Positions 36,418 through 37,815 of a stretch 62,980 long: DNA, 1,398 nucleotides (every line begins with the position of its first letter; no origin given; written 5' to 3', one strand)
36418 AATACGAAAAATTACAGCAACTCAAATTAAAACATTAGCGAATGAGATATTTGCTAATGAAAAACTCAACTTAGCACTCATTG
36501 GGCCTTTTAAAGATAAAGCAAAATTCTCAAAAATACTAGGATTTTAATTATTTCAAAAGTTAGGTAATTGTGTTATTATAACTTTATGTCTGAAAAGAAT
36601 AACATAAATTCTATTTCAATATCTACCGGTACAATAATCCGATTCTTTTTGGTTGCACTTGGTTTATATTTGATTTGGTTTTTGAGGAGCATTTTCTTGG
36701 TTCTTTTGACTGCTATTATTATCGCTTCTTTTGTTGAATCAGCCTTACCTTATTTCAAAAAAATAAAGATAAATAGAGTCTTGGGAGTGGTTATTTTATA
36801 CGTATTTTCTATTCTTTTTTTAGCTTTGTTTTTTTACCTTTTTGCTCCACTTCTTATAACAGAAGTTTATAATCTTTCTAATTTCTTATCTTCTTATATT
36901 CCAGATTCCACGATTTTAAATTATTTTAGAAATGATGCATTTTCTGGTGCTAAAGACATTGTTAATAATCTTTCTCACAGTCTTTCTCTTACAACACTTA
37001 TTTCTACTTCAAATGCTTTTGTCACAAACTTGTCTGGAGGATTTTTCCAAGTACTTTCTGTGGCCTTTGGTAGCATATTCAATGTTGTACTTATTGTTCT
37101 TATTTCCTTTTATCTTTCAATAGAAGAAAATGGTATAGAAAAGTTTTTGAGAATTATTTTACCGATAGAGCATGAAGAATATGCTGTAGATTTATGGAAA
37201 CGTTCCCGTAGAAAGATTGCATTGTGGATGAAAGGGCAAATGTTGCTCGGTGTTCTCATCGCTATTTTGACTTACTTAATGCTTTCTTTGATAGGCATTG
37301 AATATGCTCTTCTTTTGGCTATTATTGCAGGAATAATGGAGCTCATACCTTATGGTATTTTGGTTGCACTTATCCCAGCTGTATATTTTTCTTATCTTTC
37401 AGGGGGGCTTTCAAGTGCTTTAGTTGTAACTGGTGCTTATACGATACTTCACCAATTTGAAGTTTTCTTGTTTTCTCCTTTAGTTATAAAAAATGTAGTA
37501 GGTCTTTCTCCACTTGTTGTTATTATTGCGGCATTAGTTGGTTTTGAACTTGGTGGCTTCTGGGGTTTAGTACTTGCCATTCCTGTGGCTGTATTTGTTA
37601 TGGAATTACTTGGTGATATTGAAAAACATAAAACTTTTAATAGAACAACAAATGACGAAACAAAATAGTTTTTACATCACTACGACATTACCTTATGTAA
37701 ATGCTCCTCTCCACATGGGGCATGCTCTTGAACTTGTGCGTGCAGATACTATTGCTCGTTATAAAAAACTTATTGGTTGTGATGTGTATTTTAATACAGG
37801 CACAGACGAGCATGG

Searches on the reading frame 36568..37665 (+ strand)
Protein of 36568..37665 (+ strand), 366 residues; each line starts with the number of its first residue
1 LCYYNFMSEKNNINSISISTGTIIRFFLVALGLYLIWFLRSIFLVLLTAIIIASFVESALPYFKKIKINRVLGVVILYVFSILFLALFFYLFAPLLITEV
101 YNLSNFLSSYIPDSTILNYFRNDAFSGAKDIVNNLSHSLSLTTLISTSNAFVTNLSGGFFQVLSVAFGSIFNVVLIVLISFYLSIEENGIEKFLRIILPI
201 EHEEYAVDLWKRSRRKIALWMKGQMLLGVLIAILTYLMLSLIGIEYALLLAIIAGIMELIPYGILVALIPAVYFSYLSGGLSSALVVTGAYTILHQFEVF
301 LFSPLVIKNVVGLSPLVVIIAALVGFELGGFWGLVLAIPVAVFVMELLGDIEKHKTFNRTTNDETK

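Call 73: search_protein_families(library=pfam, proteins=[window:36568-37665:+], max_evalue=0.001)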
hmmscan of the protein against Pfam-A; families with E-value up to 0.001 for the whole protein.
window:36568-37665:+ (366 aa): 1 family
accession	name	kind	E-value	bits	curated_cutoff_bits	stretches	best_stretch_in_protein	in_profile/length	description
PF01594.21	AI-2E_transport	-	2.6e-44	152.2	34.3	1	24-350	3-325/327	AI-2E family transporter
